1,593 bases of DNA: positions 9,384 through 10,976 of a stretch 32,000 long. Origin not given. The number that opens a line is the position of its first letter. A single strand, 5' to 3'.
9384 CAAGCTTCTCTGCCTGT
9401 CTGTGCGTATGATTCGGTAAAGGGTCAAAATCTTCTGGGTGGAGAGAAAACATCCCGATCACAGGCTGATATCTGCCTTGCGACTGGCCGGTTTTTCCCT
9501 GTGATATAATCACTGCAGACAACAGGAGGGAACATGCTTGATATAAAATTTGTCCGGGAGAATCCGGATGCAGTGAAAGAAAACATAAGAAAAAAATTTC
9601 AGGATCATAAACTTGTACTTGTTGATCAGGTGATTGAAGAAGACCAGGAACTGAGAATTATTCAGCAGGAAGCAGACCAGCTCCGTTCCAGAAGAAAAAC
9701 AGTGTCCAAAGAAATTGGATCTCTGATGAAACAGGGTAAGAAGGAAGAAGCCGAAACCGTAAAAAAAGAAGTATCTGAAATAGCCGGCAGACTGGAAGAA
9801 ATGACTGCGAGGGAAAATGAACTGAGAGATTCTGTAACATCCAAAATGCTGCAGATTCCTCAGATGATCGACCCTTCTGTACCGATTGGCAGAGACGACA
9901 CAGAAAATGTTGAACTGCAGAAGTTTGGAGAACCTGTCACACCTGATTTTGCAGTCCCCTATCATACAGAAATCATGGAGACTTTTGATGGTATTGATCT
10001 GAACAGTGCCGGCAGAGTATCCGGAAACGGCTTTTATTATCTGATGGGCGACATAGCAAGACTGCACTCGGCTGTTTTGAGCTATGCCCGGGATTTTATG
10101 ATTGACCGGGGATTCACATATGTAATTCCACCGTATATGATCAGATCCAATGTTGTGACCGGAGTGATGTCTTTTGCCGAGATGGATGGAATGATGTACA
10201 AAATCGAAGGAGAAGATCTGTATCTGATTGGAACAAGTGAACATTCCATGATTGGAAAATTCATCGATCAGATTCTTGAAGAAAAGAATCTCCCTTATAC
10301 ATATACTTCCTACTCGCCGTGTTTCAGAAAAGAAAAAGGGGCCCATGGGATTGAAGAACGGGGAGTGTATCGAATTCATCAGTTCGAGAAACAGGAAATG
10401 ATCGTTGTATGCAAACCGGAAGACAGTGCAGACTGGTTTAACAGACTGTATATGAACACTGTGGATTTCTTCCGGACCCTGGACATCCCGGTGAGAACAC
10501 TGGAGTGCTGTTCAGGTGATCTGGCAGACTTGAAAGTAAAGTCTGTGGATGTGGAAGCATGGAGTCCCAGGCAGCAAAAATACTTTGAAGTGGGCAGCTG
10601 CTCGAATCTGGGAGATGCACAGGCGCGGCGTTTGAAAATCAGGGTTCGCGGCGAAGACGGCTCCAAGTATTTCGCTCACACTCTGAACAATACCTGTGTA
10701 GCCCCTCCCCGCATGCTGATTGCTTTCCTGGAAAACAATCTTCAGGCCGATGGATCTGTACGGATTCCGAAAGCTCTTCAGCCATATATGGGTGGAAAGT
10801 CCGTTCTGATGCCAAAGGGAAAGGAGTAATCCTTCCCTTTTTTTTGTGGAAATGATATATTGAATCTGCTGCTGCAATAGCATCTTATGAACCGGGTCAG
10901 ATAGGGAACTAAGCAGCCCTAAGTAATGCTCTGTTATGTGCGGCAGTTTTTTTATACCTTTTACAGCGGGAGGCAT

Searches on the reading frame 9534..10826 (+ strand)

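Call 72: search_protein_families(library=pfam, proteins=[window:9534-10826:+], max_evalue=0.00001)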
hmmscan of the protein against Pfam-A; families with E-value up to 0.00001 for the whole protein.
window:9534-10826:+ (431 aa): 2 families
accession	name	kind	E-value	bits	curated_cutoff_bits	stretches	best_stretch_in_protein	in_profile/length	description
PF00587.30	tRNA-synt_2b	-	3.8e-33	115.5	29.3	1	226-402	8-179/179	tRNA synthetase class II core domain (G, H, P, S and T)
PF02403.27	Seryl_tRNA_N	-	7.3e-25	87.7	28.2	1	1-111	1-107/108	Seryl-tRNA synthetase N-terminal domain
